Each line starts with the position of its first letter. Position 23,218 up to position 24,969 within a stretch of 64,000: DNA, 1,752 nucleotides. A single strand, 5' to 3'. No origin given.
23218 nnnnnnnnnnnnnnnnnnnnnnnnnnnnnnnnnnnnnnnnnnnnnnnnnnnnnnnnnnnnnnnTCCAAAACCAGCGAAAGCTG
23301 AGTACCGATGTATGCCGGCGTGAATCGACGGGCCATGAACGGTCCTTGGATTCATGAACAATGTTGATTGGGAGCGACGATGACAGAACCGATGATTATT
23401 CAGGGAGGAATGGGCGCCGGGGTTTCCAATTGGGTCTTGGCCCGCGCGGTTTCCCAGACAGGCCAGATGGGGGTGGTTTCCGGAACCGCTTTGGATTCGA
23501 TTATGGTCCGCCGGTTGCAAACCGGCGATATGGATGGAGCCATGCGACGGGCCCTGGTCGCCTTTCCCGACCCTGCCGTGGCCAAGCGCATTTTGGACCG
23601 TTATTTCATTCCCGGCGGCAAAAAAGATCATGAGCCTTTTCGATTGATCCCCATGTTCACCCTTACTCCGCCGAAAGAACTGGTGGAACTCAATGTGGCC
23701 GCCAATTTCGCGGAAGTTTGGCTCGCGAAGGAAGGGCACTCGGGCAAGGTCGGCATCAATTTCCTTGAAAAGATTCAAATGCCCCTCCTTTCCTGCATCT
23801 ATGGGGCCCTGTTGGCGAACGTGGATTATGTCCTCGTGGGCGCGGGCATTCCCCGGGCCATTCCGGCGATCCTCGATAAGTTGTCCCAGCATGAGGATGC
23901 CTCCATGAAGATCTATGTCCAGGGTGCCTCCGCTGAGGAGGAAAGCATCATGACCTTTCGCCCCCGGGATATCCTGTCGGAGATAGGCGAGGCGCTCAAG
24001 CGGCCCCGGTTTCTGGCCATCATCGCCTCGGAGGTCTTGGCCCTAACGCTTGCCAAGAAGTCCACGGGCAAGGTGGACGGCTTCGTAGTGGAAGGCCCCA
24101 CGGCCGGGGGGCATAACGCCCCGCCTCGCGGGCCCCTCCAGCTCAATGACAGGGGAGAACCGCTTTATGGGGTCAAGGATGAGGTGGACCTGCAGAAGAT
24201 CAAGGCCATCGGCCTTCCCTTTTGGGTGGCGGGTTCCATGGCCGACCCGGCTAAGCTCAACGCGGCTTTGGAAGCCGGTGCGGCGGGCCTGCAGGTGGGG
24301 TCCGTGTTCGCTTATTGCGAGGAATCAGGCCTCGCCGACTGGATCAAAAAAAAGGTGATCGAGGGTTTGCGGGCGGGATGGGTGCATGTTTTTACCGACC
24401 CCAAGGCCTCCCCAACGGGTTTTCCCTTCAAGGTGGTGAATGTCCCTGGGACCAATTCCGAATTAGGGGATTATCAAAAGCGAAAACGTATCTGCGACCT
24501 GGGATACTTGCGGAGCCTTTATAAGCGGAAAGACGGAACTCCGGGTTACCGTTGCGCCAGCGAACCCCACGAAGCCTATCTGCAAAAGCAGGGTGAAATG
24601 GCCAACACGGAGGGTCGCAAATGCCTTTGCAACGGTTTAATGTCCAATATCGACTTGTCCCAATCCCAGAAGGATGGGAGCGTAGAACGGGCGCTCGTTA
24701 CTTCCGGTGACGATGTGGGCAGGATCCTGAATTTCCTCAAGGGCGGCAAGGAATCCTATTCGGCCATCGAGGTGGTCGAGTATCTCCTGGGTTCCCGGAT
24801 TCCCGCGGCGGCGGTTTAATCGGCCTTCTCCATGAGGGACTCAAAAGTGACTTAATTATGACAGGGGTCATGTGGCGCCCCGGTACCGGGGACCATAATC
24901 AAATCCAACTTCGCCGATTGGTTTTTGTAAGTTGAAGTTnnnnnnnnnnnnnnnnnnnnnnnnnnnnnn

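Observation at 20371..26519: Putative nitrosative/redox-stress cluster: hemerythrin, RIC/YtfE, a triple-DUF2249 protein and NMO, under the shared palindrome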

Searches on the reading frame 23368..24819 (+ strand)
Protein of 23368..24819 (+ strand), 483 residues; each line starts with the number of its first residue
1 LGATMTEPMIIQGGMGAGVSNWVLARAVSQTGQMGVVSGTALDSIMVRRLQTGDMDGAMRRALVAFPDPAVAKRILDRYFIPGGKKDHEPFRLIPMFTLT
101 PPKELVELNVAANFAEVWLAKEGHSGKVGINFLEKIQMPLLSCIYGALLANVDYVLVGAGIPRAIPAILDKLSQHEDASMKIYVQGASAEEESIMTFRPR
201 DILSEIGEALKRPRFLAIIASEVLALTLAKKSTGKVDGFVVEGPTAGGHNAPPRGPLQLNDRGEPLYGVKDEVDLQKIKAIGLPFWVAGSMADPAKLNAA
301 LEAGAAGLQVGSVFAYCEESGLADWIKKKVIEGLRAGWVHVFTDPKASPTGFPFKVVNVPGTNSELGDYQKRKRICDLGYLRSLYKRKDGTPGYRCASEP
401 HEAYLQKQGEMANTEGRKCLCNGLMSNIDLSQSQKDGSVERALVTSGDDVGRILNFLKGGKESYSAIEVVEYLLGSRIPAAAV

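Call 3: search_protein_families(library=pfam, proteins=[window:23368-24819:+], max_evalue=0.01)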
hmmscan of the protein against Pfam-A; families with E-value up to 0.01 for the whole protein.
window:23368-24819:+ (483 aa): 1 family
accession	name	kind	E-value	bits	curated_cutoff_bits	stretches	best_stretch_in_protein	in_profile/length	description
PF03060.21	NMO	-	4.2e-16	59.7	28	2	217-332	140-243/331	Nitronate monooxygenase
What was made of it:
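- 23380..24819 (+): NMO-like FMN oxidoreductase, 479 aa (alternative TTG start at 23368). PF03060 59.7 bits (call 3).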

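Call 35: search_protein_families(library=ncbifam, proteins=[window:23380-24819:+], max_evalue=0.001)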
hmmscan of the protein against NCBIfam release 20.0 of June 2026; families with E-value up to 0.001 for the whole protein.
window:23380-24819:+ (479 aa): 1 family
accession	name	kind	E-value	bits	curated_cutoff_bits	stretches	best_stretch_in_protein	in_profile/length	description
TIGR03151.1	enACPred_II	equivalog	1.5e-08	34.3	453.1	1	213-328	114-211/307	enoyl-[acyl-carrier-protein] reductase FabK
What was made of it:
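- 23380..24819 (+): No NCBIfam equivalog (call 35).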

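Call 42: search_solved_structures(query=window:23380-24816:+, max_evalue=0.01, show_alignments=1)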
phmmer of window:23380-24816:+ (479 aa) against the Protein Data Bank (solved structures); distinct sequences matched with E-value up to 0.01: 13.
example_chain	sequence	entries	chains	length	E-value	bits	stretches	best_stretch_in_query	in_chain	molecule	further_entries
4qis_A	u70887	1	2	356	1.2e-05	27.6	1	229-336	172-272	Nitronate monooxygenase family protein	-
4q4k_A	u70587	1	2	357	1.2e-05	27.6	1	229-336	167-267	Nitronate Monooxygenase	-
4iql_A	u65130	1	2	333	5.4e-05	25.4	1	219-321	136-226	Enoyl-(Acyl-carrier-protein) reductase II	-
4qit_A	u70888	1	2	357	0.00011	24.4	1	230-336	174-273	Nitronate monooxygenase family protein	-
9lt5_A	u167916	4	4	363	0.00015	24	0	230-317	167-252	2-nitropropane dioxygenase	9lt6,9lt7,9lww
9k7h_A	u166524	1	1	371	0.00015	24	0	230-317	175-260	2-nitropropane dioxygenase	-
9jsy_A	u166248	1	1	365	0.00015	24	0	230-317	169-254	2-nitropropane dioxygenase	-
7e1q_A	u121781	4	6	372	0.00015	24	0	230-317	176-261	2-nitropropane dioxygenase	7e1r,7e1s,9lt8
4qiu_A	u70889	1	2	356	0.00017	23.8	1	231-336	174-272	Nitronate monooxygenase family protein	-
3bw4_A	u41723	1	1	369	0.00089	21.4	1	206-328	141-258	2-nitropropane dioxygenase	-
3bw2_A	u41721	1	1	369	0.00089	21.4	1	206-328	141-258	2-nitropropane dioxygenase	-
5lsm_A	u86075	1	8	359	0.0016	20.6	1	232-318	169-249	FMN-dependent nitronate monooxygenase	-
9pl0_A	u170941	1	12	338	0.0019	20.4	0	272-323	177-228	Enoyl-[acyl-carrier-protein] reductase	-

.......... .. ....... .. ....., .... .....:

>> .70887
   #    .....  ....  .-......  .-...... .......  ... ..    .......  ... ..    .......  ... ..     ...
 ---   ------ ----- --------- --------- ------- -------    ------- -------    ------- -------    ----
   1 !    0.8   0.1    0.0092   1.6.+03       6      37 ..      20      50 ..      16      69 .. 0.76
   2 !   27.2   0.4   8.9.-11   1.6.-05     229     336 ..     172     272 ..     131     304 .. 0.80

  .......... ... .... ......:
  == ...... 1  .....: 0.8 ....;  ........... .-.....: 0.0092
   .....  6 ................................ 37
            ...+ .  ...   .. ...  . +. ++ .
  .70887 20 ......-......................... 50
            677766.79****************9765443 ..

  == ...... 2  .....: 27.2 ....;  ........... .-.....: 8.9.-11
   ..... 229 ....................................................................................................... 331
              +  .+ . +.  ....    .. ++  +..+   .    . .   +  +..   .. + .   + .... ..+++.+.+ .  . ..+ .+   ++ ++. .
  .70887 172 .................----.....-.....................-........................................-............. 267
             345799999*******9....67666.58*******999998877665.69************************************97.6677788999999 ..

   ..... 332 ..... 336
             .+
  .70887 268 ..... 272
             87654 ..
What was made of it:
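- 23380..24819 (+): The best PDB matches are nitronate monooxygenases at E 1e-5, over the FMN half only (call 42).
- On Nitronate monooxygenase (functional NMO): Only residues about 229-336 align to solved NMOs at E 1e-5 (call 42).
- Closest known: Nitronate monooxygenase / FabK superfamily. Same: FMN-binding TIM-barrel segment, aligned at E 1e-5 to solved NMOs (call 42).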

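Call 55: find_homologous_proteins(query=window:23380-24816:+, max_evalue=1e-10)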
Query window:23380-24816:+ (479 aa): 8000 proteins with E <= 1e-10 among 8000 candidates; the best 120 are listed.
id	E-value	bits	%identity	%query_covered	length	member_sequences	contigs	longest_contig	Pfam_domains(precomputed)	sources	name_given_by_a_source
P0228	0.0e+0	1076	100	100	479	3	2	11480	PF03060.22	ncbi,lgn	-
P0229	1.8e-271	919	86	100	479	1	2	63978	PF03060.22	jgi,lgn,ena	jgi:nitronate monooxygenase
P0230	3.7e-262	888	82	100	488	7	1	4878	PF03060.22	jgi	jgi:nitronate monooxygenase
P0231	9.1e-255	864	80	99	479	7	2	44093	PF03060.22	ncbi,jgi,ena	jgi:nitronate monooxygenase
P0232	2.5e-250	849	79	99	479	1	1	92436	PF03060.22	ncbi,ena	-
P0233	1.5e-248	843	79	99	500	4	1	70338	PF03060.22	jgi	jgi:nitronate monooxygenase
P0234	8.9e-245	831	79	97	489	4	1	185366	PF03060.22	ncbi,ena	-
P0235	3.2e-244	829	76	100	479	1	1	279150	PF03060.22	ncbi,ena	-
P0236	3.7e-212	723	67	100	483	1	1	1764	PF03060.22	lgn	-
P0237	9.5e-211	719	67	99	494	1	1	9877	PF03060.22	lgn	-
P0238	1.3e-210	718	67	100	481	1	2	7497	PF03060.22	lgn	-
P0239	1.4e-210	718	68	99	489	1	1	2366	PF03060.22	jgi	jgi:nitronate monooxygenase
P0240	9.5e-209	712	67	98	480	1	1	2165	PF03060.22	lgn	-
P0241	1.0e-208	712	66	99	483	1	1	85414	PF03060.22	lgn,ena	-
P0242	1.3e-208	712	69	99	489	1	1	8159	PF03060.22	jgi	jgi:nitronate monooxygenase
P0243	3.1e-208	710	68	98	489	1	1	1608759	PF03060.22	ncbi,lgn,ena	-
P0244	3.2e-208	710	66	99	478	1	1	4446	PF03060.22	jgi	jgi:nitronate monooxygenase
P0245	3.7e-208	710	67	98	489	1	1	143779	PF03060.22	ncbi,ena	-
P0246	4.1e-208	710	66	99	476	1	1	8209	PF03060.22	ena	-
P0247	1.8e-207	708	67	99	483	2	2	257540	PF03060.22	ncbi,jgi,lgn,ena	jgi:nitronate monooxygenase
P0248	1.1e-206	705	66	100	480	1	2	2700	PF03060.22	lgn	-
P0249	1.2e-206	705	67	99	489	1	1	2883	PF03060.22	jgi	jgi:nitronate monooxygenase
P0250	3.4e-206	704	66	99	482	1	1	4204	PF03060.22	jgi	jgi:nitronate monooxygenase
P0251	5.2e-206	703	65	100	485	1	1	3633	PF03060.22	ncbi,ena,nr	ncbi:MAG TPA: nitronate monooxygenase [bacterium]|nr:nitronate monooxygenase [bacterium]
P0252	3.9e-205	700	65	99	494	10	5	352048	PF03060.22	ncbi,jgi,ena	jgi:nitronate monooxygenase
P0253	2.5e-204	698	66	99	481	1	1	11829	PF03060.22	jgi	jgi:nitronate monooxygenase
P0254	3.7e-204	697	66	98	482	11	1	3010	PF03060.22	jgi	-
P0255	7.8e-204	696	64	99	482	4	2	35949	PF03060.22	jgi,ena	-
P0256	1.4e-203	695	65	99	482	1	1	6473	PF03060.22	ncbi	-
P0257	1.5e-203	695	65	99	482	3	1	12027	PF03060.22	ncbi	-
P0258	5.3e-203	693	65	100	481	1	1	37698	PF03060.22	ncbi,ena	-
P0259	6.6e-203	693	65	100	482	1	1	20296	PF03060.22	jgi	jgi:nitronate monooxygenase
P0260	8.5e-203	693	63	98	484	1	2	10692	PF03060.22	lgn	-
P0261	2.1e-202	691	65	99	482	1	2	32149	PF03060.22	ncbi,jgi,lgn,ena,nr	ncbi:MAG TPA: nitronate monooxygenase [bacterium]|jgi:nitronate monooxygenase|nr:nitronate monooxyge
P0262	4.2e-202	690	65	99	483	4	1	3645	PF03060.22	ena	-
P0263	4.7e-202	690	63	99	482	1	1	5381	PF03060.22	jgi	jgi:nitronate monooxygenase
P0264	2.8e-201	688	65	98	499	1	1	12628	PF03060.22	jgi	jgi:nitronate monooxygenase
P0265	6.5e-201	686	65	99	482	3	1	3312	PF03060.22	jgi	-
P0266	7.9e-201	686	64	100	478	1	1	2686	PF03060.22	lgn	-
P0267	9.3e-201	686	65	99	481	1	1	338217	PF03060.22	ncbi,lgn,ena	-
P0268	1.1e-200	686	64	98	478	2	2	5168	PF03060.22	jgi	jgi:nitronate monooxygenase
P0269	2.7e-200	684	64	98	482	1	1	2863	PF03060.22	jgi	jgi:nitronate monooxygenase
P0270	5.4e-200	683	64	98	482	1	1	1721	PF03060.22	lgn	-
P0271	8.7e-200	683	65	99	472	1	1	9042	PF03060.22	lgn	-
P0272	1.0e-199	682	64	99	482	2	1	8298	PF03060.22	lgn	-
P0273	1.6e-199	682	64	99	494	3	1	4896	PF03060.22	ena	-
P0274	1.8e-199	682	63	98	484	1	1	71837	PF03060.22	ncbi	-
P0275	2.1e-199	681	64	98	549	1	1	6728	PF03060.22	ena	-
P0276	2.8e-199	681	63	99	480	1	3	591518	PF03060.22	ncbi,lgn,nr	ncbi:MAG TPA: nitronate monooxygenase [bacterium]|nr:nitronate monooxygenase [bacterium]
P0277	7.7e-199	680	64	99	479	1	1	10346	PF03060.22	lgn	-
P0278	1.2e-198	679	65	97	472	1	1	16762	PF03060.22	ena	-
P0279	5.2e-198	677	63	99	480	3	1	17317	PF03060.22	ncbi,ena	-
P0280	1.3e-197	675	63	99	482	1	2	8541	PF03060.22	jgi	jgi:nitronate monooxygenase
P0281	1.9e-197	675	63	99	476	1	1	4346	PF03060.22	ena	-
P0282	6.0e-197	673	63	98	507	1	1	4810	PF03060.22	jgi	jgi:nitronate monooxygenase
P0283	1.0e-196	673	65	99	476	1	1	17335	PF03060.22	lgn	-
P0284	1.1e-196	672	63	99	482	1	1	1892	PF03060.22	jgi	jgi:NAD(P)H-dependent flavin oxidoreductase YrpB (nitropropane dioxygenase family)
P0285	2.8e-196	671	63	100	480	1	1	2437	PF03060.22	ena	-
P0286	3.2e-196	671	63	99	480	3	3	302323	PF03060.22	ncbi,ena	-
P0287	4.3e-196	670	64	98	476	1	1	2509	PF03060.22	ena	-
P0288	6.7e-196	670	65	98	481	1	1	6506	PF03060.22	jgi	jgi:nitronate monooxygenase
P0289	1.3e-195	669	64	97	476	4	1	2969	PF03060.22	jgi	jgi:nitronate monooxygenase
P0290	2.3e-194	665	62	99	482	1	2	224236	PF03060.22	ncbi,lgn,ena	-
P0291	3.3e-194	664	63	98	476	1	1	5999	PF03060.22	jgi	jgi:nitronate monooxygenase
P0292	2.6e-193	661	62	99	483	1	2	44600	PF03060.22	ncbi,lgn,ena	-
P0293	1.0e-192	659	62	98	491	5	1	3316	PF03060.22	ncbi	-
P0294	2.5e-191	655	62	98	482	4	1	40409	PF03060.22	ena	-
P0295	4.3e-191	654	62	99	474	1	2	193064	PF03060.22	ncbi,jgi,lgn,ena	-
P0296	1.7e-190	652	61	99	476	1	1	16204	PF03060.22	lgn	-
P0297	3.9e-190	651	62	98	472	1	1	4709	PF03060.22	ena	-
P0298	5.9e-190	650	62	97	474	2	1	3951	PF03060.22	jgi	-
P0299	3.7e-189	648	62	99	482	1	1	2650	PF03060.22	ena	-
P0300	5.1e-189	647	62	99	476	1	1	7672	PF03060.22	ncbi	-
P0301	1.3e-188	646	63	99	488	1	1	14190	PF03060.22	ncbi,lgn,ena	-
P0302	4.4e-188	644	61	98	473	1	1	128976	PF03060.22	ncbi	-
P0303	1.1e-187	643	63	99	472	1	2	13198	PF03060.22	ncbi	ncbi:MAG: nitronate monooxygenase [Thermodesulfobacteriota bacterium]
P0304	2.0e-187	642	61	99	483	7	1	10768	PF03060.22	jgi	jgi:nitronate monooxygenase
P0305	2.9e-187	641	60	98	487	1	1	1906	PF03060.22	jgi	-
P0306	3.1e-187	641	60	98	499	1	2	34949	PF03060.22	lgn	-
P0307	6.2e-187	640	61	98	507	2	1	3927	PF03060.22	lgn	-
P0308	7.4e-187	640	62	98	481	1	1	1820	PF03060.22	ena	-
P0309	7.7e-187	640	60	98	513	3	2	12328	PF03060.22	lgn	-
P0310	9.1e-187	640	63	98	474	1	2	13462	PF03060.22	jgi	jgi:nitronate monooxygenase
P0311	1.3e-186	639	60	99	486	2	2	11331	PF03060.22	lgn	-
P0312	1.5e-186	639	61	98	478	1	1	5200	PF03060.22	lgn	-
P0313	4.1e-186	638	61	98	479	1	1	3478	PF03060.22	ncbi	-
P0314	4.9e-186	637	62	98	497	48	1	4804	PF03060.22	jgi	jgi:nitronate monooxygenase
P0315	6.4e-186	637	61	98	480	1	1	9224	PF03060.22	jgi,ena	-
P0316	1.4e-185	636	60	100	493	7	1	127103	PF03060.22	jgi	jgi:nitronate monooxygenase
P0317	1.9e-185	635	61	98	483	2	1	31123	PF03060.22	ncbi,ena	-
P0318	2.7e-185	635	61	99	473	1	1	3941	PF03060.22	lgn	-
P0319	2.8e-185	635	61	99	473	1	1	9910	PF03060.22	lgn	-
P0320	3.3e-185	635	61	98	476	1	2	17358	PF03060.22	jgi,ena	-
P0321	3.7e-185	634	60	98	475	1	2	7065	PF03060.22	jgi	-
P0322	4.2e-185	634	60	98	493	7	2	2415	PF03060.22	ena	-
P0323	5.6e-185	634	60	100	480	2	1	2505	PF03060.22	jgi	-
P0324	6.1e-185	634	60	98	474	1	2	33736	PF03060.22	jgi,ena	-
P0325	6.3e-185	634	59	99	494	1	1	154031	PF03060.22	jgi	jgi:nitronate monooxygenase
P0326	7.0e-185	633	61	99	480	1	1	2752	PF03060.22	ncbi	-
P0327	7.3e-185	633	61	98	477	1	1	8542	PF03060.22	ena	-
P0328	9.0e-185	633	61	98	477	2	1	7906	PF03060.22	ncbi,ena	-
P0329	1.4e-184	633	61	98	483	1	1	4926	PF03060.22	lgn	-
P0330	1.4e-184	632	61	98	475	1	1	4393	PF03060.22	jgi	jgi:nitronate monooxygenase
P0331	2.7e-184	632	61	98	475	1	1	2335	PF03060.22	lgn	-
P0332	3.1e-184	631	60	98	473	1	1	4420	PF03060.22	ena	-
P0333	3.5e-184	631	59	98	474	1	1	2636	PF03060.22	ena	-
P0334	5.3e-184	631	60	98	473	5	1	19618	PF03060.22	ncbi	-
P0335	6.7e-184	630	60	98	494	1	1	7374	PF03060.22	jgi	-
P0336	7.8e-184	630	61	99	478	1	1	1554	PF03060.22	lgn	-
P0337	8.3e-184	630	59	99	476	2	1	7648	PF03060.22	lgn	-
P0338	1.0e-183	630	60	99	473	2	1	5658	PF03060.22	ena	-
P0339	1.1e-183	630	59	98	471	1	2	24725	PF03060.22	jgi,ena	-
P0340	1.3e-183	629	60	99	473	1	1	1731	PF03060.22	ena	-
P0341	1.5e-183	629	61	98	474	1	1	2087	PF03060.22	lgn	-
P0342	1.5e-183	629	61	98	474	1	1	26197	PF03060.22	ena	-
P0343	1.6e-183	629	60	98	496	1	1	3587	PF03060.22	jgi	jgi:nitronate monooxygenase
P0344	1.7e-183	629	60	98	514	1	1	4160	PF03060.22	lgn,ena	-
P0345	2.1e-183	629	61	98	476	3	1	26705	PF03060.22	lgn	-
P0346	2.1e-183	629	61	98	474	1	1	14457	PF03060.22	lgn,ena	-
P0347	2.1e-183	629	61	98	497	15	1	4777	PF03060.22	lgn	-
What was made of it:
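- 23380..24819 (+): Thousands of homologues at 60-68% identity (call 55).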

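Call 56: find_encoding_contigs(protein=P0243, flank=4000, max_places=1)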
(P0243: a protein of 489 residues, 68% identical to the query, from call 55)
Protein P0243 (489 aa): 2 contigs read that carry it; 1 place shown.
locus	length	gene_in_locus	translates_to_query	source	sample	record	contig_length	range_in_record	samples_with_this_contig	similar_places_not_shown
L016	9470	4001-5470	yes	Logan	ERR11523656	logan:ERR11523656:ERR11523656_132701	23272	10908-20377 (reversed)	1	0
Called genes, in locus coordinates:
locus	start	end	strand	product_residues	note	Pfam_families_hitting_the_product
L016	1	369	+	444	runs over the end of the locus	PF00211:Guanylate_cyc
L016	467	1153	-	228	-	PF09286:Pro-kuma_activ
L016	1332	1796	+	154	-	-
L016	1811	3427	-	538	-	-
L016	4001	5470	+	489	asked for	PF03060:NMO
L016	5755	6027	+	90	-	-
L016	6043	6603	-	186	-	PF00293:NUDIX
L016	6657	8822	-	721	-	PF13231:PMT_2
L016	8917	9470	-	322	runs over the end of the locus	-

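Call 57: find_encoding_contigs(protein=P0252, flank=4000, max_places=2)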
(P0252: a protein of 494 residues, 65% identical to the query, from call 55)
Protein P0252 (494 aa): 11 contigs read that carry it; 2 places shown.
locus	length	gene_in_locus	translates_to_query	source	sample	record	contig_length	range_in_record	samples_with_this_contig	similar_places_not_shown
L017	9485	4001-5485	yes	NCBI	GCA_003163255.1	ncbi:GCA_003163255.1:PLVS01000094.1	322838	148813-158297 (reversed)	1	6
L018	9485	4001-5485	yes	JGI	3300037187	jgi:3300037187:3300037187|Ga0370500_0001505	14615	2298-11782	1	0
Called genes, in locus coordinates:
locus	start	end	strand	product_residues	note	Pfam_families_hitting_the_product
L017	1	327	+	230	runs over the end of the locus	PF04264:YceI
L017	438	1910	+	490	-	-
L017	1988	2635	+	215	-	PF10604:Polyketide_cyc2, PF03364:Polyketide_cyc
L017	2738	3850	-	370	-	PF04055:Radical_SAM, PF13186:SPASM (weak)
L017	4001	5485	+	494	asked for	PF03060:NMO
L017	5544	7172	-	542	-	PF00033:Cytochrome_B, PF13631:Cytochrom_B_N_2, PF00032:Cytochrom_B_C, PF00034:Cytochrom_C, PF13442:Cytochrome_CBB3, PF02433:FixO (weak), PF00034:Cytochrom_C, PF13442:Cytochrome_CBB3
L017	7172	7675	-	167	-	PF00355:Rieske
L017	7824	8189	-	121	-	PF00034:Cytochrom_C, PF13442:Cytochrome_CBB3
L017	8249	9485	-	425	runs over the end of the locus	-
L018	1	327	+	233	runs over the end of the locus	PF04264:YceI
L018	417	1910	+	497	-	-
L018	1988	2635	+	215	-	PF10604:Polyketide_cyc2, PF03364:Polyketide_cyc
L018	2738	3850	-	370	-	PF04055:Radical_SAM, PF13186:SPASM (weak)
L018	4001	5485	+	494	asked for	PF03060:NMO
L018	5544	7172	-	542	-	PF00033:Cytochrome_B, PF13631:Cytochrom_B_N_2, PF00032:Cytochrom_B_C, PF00034:Cytochrom_C, PF13442:Cytochrome_CBB3, PF02433:FixO (weak), PF00034:Cytochrom_C, PF13442:Cytochrome_CBB3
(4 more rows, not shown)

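Call 58: find_encoding_contigs(protein=P0276, flank=4000, max_places=1)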
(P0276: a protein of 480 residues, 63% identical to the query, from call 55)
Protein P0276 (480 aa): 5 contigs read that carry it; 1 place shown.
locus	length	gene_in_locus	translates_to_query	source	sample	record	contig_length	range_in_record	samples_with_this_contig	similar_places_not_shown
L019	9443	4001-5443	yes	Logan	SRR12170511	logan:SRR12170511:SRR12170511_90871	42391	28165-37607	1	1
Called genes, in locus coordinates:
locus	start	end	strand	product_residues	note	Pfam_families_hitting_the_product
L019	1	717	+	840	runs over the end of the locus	PF00690:Cation_ATPase_N, PF00122:E1-E2_ATPase, PF00702:Hydrolase, PF13246:Cation_ATPase, PF00689:Cation_ATPase_C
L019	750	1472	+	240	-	PF04405:ScdA_N, PF01814:Hemerythrin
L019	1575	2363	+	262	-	PF01814:Hemerythrin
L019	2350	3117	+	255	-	PF01814:Hemerythrin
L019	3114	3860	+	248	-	PF04405:ScdA_N, PF01814:Hemerythrin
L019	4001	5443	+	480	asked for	PF03060:NMO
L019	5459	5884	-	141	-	-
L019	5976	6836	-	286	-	PF07719:TPR_2 (faint), PF13428:TPR_14 (faint), PF14853:Fis1_TPR_C (faint)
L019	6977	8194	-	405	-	-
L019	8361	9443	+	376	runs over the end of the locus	-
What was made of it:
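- RIC-NMO adjacency also occurs in L019 (call 58). RIC-NMO adjacency recurs in L019 (call 58).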

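Call 73: find_encoding_contigs(protein=P0247, flank=7000, max_places=2)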
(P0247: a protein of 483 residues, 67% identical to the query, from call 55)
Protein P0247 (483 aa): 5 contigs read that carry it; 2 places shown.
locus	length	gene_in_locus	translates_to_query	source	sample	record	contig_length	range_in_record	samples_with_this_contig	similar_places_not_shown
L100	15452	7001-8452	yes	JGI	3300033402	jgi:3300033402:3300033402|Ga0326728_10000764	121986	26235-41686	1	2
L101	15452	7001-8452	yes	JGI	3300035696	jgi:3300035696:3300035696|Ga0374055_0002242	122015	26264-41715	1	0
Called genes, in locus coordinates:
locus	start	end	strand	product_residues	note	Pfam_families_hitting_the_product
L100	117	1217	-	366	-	PF13186:SPASM (faint), PF04055:Radical_SAM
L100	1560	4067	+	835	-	PF00690:Cation_ATPase_N, PF00122:E1-E2_ATPase, PF00702:Hydrolase, PF13246:Cation_ATPase, PF00689:Cation_ATPase_C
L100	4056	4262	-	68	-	-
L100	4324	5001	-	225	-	PF00027:cNMP_binding, PF13545:HTH_Crp_2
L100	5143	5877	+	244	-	PF04405:ScdA_N, PF01814:Hemerythrin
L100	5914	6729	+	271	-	PF01206:TusA (faint), PF10006:DUF2249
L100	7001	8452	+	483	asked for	PF03060:NMO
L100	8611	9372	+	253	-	PF04405:ScdA_N, PF01814:Hemerythrin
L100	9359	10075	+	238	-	PF00156:Pribosyltran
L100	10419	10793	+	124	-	PF07238:PilZ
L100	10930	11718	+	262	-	PF02535:Zip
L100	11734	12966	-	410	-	PF00083:Sugar_tr, PF07690:MFS_1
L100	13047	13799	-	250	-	-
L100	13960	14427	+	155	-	-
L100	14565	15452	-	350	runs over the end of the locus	PF00487:FA_desaturase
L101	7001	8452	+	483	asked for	PF03060:NMO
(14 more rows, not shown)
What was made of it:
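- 23380..24819 (+): Adjacent to RIC genes also in L019 and L100 (calls 58, 73).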
